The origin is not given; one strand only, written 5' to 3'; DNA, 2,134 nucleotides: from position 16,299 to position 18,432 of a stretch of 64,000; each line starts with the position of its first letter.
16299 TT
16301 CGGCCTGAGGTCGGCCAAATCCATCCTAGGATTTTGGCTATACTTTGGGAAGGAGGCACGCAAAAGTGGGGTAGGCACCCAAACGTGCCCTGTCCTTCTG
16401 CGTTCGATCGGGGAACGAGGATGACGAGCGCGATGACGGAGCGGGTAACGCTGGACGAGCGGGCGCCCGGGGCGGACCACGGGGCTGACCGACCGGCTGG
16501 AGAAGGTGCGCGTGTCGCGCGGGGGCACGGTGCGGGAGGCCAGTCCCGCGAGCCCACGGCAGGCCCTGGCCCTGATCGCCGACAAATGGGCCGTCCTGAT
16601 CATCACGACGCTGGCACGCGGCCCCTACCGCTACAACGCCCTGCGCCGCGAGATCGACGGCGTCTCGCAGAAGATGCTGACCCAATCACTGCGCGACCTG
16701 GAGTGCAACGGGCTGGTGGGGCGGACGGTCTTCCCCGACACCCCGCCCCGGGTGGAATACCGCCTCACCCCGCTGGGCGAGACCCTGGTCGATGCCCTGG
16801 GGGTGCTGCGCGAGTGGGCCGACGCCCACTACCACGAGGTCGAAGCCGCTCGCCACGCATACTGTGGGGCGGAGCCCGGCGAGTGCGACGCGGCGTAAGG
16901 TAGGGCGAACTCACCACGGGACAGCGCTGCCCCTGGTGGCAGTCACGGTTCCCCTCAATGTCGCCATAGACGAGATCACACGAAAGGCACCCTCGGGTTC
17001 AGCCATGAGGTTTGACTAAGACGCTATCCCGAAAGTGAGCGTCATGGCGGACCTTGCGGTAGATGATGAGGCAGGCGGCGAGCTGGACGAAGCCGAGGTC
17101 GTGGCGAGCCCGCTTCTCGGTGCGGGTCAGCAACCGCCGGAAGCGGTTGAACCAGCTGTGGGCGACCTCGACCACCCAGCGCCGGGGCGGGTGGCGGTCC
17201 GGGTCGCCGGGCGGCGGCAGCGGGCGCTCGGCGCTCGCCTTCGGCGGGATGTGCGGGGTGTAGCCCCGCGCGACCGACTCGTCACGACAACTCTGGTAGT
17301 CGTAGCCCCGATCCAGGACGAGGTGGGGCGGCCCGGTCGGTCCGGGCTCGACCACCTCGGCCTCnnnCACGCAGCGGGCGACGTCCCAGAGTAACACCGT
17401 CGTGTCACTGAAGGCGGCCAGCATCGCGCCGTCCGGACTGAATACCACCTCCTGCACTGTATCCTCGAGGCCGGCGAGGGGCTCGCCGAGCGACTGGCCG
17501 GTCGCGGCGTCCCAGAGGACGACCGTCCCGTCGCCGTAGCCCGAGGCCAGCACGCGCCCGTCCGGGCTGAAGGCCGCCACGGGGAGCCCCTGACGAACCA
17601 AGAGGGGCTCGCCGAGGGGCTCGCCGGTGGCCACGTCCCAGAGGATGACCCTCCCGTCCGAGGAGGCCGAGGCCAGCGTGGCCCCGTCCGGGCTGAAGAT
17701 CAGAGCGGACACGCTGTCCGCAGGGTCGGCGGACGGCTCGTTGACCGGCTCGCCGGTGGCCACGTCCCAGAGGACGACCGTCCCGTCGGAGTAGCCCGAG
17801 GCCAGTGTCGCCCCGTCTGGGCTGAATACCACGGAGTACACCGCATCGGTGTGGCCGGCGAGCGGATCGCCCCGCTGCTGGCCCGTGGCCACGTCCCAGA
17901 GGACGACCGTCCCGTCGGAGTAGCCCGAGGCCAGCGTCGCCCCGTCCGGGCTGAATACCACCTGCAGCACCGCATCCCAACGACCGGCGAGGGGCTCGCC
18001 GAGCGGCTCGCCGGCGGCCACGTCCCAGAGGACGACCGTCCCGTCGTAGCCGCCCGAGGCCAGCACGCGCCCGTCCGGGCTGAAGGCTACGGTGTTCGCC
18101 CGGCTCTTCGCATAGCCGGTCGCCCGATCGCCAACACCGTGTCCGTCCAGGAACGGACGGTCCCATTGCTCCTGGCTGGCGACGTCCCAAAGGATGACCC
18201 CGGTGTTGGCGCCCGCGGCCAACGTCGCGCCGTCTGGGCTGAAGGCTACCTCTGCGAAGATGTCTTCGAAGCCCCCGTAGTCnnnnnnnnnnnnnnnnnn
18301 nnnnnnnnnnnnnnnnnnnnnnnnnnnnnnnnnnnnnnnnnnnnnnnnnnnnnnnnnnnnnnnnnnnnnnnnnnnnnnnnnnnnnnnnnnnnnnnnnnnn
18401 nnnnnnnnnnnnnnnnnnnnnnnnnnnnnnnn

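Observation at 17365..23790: Translationally coupled operon of two secreted trypsin-like fusion proteins (vWA and WD40/Cna-B) with two secreted or membrane accessory proteins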

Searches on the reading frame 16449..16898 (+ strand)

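Call 15: search_protein_families(library=pfam, proteins=[window:16449-16898:+], max_evalue=0.001)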
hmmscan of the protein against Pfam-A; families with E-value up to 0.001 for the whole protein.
window:16449-16898:+ (149 aa): 2 families
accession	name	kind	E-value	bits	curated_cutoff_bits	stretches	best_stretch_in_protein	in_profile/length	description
PF01638.23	HxlR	-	1.5e-27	95.7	20.8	1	42-129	1-88/91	HxlR-like helix-turn-helix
PF25213.1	HVO_A0261_N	-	5.9e-05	23.3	35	1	49-121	14-78/86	HVO_A0261 N-terminal domain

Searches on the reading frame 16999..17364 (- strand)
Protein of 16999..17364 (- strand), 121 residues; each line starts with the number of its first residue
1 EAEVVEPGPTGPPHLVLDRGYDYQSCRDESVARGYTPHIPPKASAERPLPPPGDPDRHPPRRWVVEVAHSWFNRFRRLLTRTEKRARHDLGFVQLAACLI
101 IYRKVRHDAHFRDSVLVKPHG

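Call 15: search_protein_families(library=pfam, proteins=[window:16999-17364:-], max_evalue=0.001)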
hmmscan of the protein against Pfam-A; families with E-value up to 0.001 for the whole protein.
window:16999-17364:- (121 aa): 2 families
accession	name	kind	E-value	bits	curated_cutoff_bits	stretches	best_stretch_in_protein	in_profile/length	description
PF13586.12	DDE_Tnp_1_2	-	1.2e-08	35.8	29.2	1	16-100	2-83/86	Transposase DDE domain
PF01609.27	DDE_Tnp_1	-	9.2e-08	32.5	23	1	11-100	76-199/200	Transposase DDE domain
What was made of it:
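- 16999..17355 (-): C-terminal fragment of an IS5-type DDE transposase, lying 10 nt downstream of the g1 stop. It marks the downstream edge of the operon. DDE_Tnp_1_2 1.2e-8 (call 15).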

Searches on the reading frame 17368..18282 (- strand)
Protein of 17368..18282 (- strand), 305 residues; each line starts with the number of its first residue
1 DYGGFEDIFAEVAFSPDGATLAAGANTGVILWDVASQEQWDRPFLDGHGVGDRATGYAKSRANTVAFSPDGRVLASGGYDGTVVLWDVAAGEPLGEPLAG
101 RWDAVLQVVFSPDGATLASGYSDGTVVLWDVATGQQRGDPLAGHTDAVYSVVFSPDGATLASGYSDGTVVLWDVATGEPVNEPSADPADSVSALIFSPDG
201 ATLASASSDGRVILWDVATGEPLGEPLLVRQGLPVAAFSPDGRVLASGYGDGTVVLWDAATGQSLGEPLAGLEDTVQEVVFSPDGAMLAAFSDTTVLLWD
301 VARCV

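Call 99: search_solved_structures(query=window:17368-18282:-, max_evalue=1e-20)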
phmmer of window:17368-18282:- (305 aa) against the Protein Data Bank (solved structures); distinct sequences matched with E-value up to 1e-20: 318 (the best 60 are shown).
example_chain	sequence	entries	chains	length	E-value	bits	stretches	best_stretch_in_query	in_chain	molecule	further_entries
2ymu_A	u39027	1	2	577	1.6e-134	451.3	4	54-216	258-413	WD-40 REPEAT PROTEIN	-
5yzv_A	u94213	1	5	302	2.4e-85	289.8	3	100-223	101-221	Probable serine/threonine-protein kinase PkwA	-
7bie_A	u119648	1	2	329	6e-74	252.3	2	60-216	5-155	nvWRAP-T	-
7bif_A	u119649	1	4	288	2.8e-73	250.2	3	55-216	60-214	v22WRAP-T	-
8fl0_NJ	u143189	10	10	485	1.8e-53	185.1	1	62-217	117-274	Notchless protein homolog 1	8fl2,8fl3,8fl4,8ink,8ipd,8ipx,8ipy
8rl2_CG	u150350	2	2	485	1.8e-53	185.1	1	62-217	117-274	Notchless protein homolog 1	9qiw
7big_A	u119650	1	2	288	1.2e-50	175.8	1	55-216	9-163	v13WRAP-T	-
7bid_A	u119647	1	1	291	1.8e-47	165.4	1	73-216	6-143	v31WRAP-T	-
3sfz_A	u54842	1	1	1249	1.3e-46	162.5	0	63-266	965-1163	Apoptotic peptidase activating factor 1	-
3shf_A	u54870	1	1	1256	1.4e-46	162.5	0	63-266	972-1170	Apoptotic peptidase activating factor 1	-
9mzg_B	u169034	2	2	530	1.4e-45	159.1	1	61-300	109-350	Guanine nucleotide-binding protein G(I)/G(S)/G(T) subunit beta-1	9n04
5mzh_A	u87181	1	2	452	5.7e-44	153.8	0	68-184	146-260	Dynein assembly factor with WDR repeat domains 1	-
9l5r_E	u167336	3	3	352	2.7e-40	141.8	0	150-300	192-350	Anaphase-promoting complex subunit 4-like WD40 domain-containing protein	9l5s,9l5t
5juy_A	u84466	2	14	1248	4.3e-40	141.1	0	116-303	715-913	Apoptotic protease-activating factor 1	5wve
3jbt_A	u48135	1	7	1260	4.5e-40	141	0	116-303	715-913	Apoptotic protease-activating factor 1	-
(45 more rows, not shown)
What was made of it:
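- On WD40 beta-propeller: 2YMU 1.6e-134 and PkwA 2.4e-85 (call 99).
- The WD40 is of the highly repetitive type typical of cytoplasmic bacterial proteins (call 99).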
